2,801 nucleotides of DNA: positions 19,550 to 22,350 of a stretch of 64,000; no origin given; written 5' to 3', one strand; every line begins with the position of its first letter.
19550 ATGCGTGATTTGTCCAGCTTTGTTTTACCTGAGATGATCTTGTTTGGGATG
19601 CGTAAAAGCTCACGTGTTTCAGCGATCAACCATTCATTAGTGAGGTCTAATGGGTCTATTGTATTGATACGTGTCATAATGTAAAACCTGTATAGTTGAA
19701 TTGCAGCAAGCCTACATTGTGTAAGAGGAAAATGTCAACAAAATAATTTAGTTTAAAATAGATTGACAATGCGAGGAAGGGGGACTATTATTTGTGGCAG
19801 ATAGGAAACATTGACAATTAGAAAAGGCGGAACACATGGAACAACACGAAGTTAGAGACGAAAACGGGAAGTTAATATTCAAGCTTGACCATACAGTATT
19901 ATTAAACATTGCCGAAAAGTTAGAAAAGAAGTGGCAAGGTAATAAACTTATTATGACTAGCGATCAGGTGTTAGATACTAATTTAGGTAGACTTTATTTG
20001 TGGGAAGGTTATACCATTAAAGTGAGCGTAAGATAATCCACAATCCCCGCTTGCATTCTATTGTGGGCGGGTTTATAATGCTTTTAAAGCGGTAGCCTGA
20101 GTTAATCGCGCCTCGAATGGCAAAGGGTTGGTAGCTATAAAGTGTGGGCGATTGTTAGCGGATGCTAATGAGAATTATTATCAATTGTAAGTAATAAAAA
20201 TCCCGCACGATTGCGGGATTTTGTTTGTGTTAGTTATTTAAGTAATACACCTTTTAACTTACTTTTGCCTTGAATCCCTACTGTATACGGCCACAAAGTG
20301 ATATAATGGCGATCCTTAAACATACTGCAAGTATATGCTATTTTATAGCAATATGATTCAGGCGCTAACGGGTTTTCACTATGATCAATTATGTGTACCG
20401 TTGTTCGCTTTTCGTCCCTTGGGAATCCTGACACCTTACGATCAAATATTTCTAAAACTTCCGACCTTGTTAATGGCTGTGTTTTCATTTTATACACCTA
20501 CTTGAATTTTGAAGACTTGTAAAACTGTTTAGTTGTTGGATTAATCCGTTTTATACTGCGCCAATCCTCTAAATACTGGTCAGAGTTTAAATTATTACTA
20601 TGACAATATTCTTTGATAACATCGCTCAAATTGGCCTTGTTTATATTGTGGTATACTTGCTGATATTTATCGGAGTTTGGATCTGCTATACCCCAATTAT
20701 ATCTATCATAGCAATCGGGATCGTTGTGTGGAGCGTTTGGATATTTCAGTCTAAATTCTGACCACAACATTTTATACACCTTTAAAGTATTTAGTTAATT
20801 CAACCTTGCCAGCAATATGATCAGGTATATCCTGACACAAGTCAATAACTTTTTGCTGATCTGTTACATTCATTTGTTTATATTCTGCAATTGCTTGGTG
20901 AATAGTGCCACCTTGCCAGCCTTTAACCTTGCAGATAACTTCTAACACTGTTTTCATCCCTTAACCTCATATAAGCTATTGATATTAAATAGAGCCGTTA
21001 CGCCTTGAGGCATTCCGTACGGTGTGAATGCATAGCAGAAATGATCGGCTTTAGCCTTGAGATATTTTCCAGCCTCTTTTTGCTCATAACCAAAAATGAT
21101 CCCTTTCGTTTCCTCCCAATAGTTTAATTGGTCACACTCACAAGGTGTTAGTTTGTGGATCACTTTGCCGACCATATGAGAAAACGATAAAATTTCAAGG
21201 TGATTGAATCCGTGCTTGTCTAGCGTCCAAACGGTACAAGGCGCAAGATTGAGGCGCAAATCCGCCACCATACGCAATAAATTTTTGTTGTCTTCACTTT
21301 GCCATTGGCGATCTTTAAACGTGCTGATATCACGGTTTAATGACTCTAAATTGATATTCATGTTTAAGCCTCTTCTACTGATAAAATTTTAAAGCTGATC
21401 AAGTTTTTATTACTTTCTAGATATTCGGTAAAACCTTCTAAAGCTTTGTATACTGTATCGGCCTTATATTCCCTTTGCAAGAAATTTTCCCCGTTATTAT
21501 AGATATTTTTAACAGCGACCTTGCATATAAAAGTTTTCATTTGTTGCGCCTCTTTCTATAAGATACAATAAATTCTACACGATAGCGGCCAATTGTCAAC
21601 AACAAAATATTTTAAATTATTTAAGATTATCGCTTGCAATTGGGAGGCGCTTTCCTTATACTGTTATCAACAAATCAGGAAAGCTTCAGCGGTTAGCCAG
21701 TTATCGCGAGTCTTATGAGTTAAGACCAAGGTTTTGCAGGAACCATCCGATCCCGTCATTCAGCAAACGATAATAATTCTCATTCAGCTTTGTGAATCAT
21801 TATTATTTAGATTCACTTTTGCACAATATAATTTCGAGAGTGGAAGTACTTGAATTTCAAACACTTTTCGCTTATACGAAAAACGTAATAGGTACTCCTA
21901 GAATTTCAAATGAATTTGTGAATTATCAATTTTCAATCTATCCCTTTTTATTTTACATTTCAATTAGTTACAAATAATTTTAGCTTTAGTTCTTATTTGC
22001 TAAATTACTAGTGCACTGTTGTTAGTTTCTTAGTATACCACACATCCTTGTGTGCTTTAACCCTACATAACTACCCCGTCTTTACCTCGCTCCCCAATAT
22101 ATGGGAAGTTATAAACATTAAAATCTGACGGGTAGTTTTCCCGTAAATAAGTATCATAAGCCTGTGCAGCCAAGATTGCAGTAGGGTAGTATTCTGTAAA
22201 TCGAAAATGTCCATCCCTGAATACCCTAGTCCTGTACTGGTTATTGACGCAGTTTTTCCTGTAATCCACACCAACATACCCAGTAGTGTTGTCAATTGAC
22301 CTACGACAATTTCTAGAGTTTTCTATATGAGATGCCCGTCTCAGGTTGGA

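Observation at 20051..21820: Two promoter- and terminator-bounded non-coding transcripts with a shared 5' motif and a perfectly complementary 16-nt core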

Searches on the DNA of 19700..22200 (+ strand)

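Call 6: search_dna_similar(query=window:19700-22200:+, collection=phages, mode=near, max_rows=40)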
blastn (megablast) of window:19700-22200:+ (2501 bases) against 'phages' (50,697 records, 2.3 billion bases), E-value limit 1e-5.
No match.

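Call 7: search_dna_similar(query=window:19700-22200:+, collection=phages, mode=distant, max_rows=40)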
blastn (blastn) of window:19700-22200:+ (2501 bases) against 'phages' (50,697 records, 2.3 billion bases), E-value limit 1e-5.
No match.
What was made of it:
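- Tried and rejected: Searching with the 2.5-kb region found nothing in near or distant mode (calls 6, 7).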

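Call 65: search_rna_families(sources=[L353, L354, L003, L226, L227, L228, L230, L005, L352], threshold=evalue, max_evalue=1, show_alignments=3)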
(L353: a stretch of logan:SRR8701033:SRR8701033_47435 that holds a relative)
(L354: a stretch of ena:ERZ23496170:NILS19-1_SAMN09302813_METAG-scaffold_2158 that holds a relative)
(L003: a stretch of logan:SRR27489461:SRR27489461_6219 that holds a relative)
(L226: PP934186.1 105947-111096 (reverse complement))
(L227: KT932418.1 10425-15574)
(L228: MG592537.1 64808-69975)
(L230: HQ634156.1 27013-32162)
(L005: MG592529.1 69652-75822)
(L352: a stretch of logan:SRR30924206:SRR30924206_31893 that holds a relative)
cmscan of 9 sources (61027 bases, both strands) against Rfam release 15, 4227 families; matches with E-value up to 1: 0.
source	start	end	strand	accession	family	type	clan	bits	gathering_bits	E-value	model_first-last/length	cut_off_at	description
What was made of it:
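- On Any Rfam family (RyhB, other sRNAs, riboswitches, tRNA-like elements): Nine related loci give none (call 65).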

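Call 66: search_rna_families(source=window, start=19700, end=22100, threshold=evalue, max_evalue=5, show_alignments=2)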
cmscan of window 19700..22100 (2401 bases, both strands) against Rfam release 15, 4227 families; matches with E-value up to 5: 10.
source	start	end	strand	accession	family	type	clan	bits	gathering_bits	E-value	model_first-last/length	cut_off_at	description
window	20167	20229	+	RF02064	STnc370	Gene; sRNA;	-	34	54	0.03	1-71/71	no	Enterobacterial sRNA STnc370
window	21378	21461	+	RF04027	mir-1422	Gene; miRNA;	-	26.8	60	0.064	1-84/84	no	mir-1422 microRNA precursor family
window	20197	20249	-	RF01393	isrJ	Gene; sRNA;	-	25.7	37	0.057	1-75/75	no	isrJ Hfq binding RNA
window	20192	20266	-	RF00506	Thr_leader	Cis-reg; leader;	-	25.6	55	0.056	1-118/118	no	Threonine operon leader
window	20123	20226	+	RF00513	Trp_leader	Cis-reg; leader;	-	25.4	41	0.028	1-100/100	no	Tryptophan operon leader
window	20193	20302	-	RF00513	Trp_leader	Cis-reg; leader;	-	22.1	41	0.2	1-100/100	no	Tryptophan operon leader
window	20162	20224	+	RF00512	Leu_leader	Cis-reg; leader;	-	21.3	50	0.24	1-148/148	no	Leucine operon leader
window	20767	20861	+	RF00124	IS102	Gene; sRNA;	-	19.9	46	2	1-206/206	no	IS102 RNA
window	20166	20240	+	RF01770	rimP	Cis-reg; leader;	-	19.6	47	4.8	1-102/102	no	Gammaprotebacteria rimP leader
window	20193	20264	-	RF00512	Leu_leader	Cis-reg; leader;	-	17.7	50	2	1-148/148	no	Leucine operon leader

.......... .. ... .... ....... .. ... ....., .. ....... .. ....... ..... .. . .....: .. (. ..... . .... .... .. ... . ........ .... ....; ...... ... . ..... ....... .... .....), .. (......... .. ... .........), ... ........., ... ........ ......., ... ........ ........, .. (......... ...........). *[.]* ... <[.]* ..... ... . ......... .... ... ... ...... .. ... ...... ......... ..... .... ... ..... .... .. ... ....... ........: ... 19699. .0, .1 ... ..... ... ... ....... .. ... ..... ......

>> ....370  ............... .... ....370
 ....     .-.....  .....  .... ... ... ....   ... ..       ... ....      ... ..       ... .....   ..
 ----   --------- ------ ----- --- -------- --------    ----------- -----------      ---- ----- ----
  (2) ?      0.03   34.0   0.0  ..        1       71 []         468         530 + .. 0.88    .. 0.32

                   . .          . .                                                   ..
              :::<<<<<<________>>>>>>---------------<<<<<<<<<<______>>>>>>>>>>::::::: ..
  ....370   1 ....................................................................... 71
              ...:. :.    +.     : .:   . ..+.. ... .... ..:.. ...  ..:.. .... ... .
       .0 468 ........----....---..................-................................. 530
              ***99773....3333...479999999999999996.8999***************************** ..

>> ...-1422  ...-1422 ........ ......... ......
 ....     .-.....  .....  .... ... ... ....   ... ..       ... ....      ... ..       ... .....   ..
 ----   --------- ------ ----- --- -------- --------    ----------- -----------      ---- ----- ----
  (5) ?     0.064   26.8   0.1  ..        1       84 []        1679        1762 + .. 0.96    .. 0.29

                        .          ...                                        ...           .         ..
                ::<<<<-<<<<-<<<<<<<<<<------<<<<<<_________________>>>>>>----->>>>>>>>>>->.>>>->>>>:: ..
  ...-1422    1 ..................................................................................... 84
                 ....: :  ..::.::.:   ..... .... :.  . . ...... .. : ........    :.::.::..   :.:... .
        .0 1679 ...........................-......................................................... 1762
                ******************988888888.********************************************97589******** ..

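Call 70: search_dna_similar(query=L226:1280-1520:-, collection=phages, mode=distant, max_evalue=0.01, max_rows=40)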
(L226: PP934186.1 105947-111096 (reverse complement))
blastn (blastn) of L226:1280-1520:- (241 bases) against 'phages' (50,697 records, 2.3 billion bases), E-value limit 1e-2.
Records with a match: 38; places in all: 38; records where one place covers at least 80% of the query: 1.
Best place of each record, by identity: >=99% 1; 90-95% 9; 80-90% 27; 60-80% 1.
By first word of the organism name: Vibrio 38.
By host as written in the record: - 23; Vibrio parahaemolyticus 3; Vibrio crassostreae 3; Vibrio sp. 2; Vibrio parahaemolyticus ATCC 17802 2; Vibrio sp. 11985 2; Vibrio natriegens 1; Vibrio splendidus 1; and 1 more.
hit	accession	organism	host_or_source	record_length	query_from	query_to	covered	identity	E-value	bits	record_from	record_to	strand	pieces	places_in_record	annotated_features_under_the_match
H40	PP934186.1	Vibrio phage P018-4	Vibrio parahaemolyticus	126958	1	241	100%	100.0%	3e-120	435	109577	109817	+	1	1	none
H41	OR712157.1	Vibrio phage IBT_VpB-34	Vibrio parahaemolyticus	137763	2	219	65%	85.4%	4e-23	181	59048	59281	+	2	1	hypothetical protein (x2)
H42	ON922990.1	Vibrio phage VPMCC14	Vibrio sp.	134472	110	240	54%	93.1%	5e-48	196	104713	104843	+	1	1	none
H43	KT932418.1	Vibrio phage qdvp001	Vibrio parahaemolyticus ATCC 17802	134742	107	241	56%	88.9%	4e-42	177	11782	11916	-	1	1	none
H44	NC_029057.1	Vibrio phage qdvp001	Vibrio parahaemolyticus ATCC 17802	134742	107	241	56%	88.9%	4e-42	177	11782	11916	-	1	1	none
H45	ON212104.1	Vibrio phage VnaP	Vibrio natriegens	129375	107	241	56%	86.7%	3e-38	163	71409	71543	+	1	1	none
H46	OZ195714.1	Vibrio phage F100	Seawater and oysters mix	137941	1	136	56%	84.2%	3e-31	140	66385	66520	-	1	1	hypothetical protein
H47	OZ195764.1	Vibrio phage F97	Seawater and oysters mix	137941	1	136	56%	84.2%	3e-31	140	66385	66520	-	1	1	hypothetical protein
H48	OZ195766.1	Vibrio phage F98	Seawater and oysters mix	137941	1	136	56%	84.2%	3e-31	140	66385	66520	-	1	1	hypothetical protein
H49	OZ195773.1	Vibrio phage F89 g2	Seawater and oysters mix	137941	1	136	56%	84.2%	3e-31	140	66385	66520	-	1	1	hypothetical protein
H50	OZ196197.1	Vibrio phage F96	Seawater and oysters mix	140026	1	136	56%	84.2%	3e-31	140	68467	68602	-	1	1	hypothetical protein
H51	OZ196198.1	Vibrio phage F95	Seawater and oysters mix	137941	1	136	56%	84.2%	3e-31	140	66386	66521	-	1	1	hypothetical protein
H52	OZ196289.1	Vibrio phage F102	Seawater and oysters mix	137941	1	136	56%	84.2%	3e-31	140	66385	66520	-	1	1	hypothetical protein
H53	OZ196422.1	Vibrio phage F94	Seawater and oysters mix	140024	1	136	56%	84.2%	3e-31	140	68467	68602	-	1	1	hypothetical protein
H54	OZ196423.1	Vibrio phage F99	Seawater and oysters mix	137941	1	136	56%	84.2%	3e-31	140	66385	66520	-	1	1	hypothetical protein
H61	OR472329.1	Vibrio phage vB_VibM_10AMN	Vibrio parahaemolyticus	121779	121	241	50%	89.3%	3e-37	160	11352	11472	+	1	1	none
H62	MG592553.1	Vibrio phage 1.187.O._10N.286.49.F1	Vibrio splendidus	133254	2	136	56%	73.4%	2e-9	69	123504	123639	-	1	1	none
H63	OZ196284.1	Vibrio phage F88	Seawater and oysters mix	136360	52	136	35%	88.4%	3e-19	100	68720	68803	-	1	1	hypothetical protein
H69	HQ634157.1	Vibrio phage 11895-B1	Vibrio sp. 11985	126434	40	120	34%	91.4%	2e-22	112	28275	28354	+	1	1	none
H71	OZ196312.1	Vibrio phage K470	Seawater and oysters mix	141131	52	122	29%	91.5%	8e-20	102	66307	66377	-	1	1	hypothetical protein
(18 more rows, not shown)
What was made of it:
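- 38 GenBank Vibrio phage records carry the unit at 84-93% identity (call 70).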

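Call 71: get_annotated_region(hit=H41, flank=500)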
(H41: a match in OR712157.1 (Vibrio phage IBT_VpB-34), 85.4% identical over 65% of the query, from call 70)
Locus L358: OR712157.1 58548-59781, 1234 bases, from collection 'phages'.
description: Vibrio phage IBT_VpB-34, complete genome.
organism: Vibrio phage IBT_VpB-34 (NCBI taxid 3093937)
taxonomy: Viruses; Duplodnaviria; Heunggongvirae; Uroviricota; Caudoviricetes
host: Vibrio parahaemolyticus; source: shrimp pond water and mud; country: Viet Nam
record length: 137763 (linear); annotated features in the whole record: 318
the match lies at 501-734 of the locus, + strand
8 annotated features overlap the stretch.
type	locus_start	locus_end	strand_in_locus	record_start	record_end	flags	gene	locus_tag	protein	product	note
CDS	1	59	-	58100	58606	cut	-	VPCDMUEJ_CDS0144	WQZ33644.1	DNA binding protein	-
CDS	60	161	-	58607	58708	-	-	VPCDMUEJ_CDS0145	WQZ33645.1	hypothetical protein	-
CDS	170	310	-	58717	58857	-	-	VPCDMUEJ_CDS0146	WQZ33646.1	hypothetical protein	-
CDS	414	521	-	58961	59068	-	-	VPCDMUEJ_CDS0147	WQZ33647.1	hypothetical protein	-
CDS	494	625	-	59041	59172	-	-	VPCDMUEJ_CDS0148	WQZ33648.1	hypothetical protein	-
CDS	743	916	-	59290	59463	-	-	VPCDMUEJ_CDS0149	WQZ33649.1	hypothetical protein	-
CDS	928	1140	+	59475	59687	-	-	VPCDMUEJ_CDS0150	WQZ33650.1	hypothetical protein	-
CDS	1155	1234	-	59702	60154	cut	-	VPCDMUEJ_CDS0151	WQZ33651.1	hypothetical protein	-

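Call 72: get_annotated_region(hit=H42, flank=500)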
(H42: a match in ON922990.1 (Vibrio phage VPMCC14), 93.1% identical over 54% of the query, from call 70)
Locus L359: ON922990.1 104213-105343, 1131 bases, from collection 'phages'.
description: Vibrio phage VPMCC14, complete genome.
organism: Vibrio phage VPMCC14 (NCBI taxid 2968382)
taxonomy: Viruses; Duplodnaviria; Heunggongvirae; Uroviricota; Caudoviricetes
host: Vibrio sp.; source: environmental sample; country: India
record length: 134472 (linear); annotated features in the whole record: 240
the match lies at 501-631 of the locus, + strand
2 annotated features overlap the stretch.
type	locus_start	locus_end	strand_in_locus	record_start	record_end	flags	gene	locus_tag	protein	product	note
CDS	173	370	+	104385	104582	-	-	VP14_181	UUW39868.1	hypothetical protein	-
CDS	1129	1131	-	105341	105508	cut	-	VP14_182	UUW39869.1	hypothetical protein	-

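Call 73: get_annotated_region(hit=H45, flank=500)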
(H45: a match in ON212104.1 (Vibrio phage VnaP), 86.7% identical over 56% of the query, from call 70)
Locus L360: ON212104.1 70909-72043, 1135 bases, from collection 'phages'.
description: Vibrio phage VnaP, complete genome.
organism: Vibrio phage VnaP (NCBI taxid 2925320)
taxonomy: Viruses
host: Vibrio natriegens; source: -; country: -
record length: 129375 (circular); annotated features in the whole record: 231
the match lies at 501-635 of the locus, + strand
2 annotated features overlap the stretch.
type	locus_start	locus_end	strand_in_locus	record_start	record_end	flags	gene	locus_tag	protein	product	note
CDS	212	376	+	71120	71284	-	-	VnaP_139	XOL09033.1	hypothetical protein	-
CDS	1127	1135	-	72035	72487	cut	-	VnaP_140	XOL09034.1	hypothetical protein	-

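Call 74: get_annotated_region(hit=H46, flank=500)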
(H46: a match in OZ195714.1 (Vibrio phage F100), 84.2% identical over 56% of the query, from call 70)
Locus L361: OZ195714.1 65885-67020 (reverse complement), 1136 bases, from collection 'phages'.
description: Vibrio phage F100 genome assembly, chromosome: VPF100_1.
organism: Vibrio phage F100 (NCBI taxid 3105345)
taxonomy: Viruses
host: -; source: Seawater and oysters mix; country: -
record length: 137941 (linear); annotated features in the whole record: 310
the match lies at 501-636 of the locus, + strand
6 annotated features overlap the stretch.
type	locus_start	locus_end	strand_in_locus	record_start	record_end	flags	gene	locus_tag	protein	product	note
CDS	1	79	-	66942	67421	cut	-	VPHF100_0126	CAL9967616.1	endonuclease V N-glycosylase UV repair enzyme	-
CDS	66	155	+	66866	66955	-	-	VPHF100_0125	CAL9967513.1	hypothetical protein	-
CDS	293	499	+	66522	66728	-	-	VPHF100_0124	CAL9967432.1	hypothetical protein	-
CDS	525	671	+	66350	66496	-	-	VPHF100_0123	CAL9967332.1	hypothetical protein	-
CDS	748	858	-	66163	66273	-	-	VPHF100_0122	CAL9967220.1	hypothetical protein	-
CDS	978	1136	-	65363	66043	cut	-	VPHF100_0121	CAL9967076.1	DNA invertase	-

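Call 75: get_annotated_region(hit=H61, flank=500)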
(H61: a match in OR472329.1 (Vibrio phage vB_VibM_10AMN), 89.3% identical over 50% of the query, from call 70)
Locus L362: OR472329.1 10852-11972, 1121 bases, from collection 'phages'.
description: Vibrio phage vB_VibM_10AMN, complete genome.
organism: Vibrio phage vB_VibM_10AMN (NCBI taxid 3075960)
taxonomy: Viruses; Duplodnaviria; Heunggongvirae; Uroviricota; Caudoviricetes
host: Vibrio parahaemolyticus; source: seafood sewage; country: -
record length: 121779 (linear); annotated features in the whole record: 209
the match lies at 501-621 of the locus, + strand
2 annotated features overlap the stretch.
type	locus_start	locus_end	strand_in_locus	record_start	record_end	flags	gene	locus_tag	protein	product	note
CDS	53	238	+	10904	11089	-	-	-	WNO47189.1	hypothetical protein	-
CDS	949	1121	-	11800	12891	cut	-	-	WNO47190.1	hypothetical protein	-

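Call 76: get_annotated_region(hit=H62, flank=500)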
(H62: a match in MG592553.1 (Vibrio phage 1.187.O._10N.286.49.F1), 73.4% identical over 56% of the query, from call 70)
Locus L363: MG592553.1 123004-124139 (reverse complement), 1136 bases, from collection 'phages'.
description: Vibrio phage 1.187.O._10N.286.49.F1, partial genome.
organism: Vibrio phage 1.187.O._10N.286.49.F1 (NCBI taxid 1881434)
taxonomy: Viruses; Duplodnaviria; Heunggongvirae; Uroviricota; Caudoviricetes
host: Vibrio splendidus; source: iron chloride precipitation of 0.2um-filtered seawater, resuspended in oxalate solution; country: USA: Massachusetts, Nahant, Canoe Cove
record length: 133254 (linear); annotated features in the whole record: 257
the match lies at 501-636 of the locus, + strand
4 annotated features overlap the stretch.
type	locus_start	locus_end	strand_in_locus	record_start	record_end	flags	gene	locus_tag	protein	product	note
CDS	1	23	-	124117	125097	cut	-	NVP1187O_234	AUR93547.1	UV-endonuclease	NVP1187O_234; tara_best_match:OM-RGC.v1.005653929; cvp_best_match:RF_PEP_326536766; InterPro:IPR004601; UV-endonuclease ...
CDS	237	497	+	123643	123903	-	-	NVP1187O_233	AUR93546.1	hypothetical protein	NVP1187O_233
CDS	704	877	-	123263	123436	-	-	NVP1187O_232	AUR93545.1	hypothetical protein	NVP1187O_232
CDS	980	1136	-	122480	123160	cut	-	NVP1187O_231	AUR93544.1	recombinase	NVP1187O_231; tara_best_match:OM-RGC.v1.012827521; cvp_best_match:CAMPEP_0000014898; InterPro:IPR006118; egg:COG1961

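Call 77: get_annotated_region(hit=H63, flank=500)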
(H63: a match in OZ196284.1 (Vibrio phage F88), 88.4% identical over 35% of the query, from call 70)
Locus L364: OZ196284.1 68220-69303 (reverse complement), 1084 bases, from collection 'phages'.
description: Vibrio phage F88 genome assembly, chromosome: VPF88_1.
organism: Vibrio phage F88 (NCBI taxid 3105357)
taxonomy: Viruses
host: -; source: Seawater and oysters mix; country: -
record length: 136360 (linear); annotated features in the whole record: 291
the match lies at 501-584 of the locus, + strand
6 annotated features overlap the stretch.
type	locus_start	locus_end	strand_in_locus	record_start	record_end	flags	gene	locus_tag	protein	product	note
CDS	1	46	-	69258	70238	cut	-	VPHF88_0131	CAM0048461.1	endonuclease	-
CDS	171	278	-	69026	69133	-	-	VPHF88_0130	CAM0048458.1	hypothetical protein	-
CDS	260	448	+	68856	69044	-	-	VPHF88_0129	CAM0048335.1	hypothetical protein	-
CDS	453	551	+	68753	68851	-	-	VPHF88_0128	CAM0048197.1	hypothetical protein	-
CDS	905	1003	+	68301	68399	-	-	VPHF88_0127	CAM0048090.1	hypothetical protein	-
CDS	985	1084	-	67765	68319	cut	-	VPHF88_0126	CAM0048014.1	hypothetical protein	-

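Call 78: get_annotated_region(hit=H69, flank=500)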
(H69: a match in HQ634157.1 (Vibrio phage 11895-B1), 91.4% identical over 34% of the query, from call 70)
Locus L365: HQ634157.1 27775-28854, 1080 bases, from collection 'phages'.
description: Vibrio phage 11895-B1 genomic sequence.
organism: Vibrio phage 11895-B1 (NCBI taxid 754075)
taxonomy: Viruses; Duplodnaviria; Heunggongvirae; Uroviricota; Caudoviricetes
host: Vibrio sp. 11985; source: Pacific: San Francisco Bay mud; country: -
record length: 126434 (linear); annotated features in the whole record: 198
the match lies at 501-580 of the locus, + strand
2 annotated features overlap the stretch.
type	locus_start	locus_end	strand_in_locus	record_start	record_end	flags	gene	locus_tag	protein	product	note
CDS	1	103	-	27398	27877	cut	-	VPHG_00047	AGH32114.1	DenV endonuclease V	-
CDS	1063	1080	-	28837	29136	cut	-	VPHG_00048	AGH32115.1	hypothetical protein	-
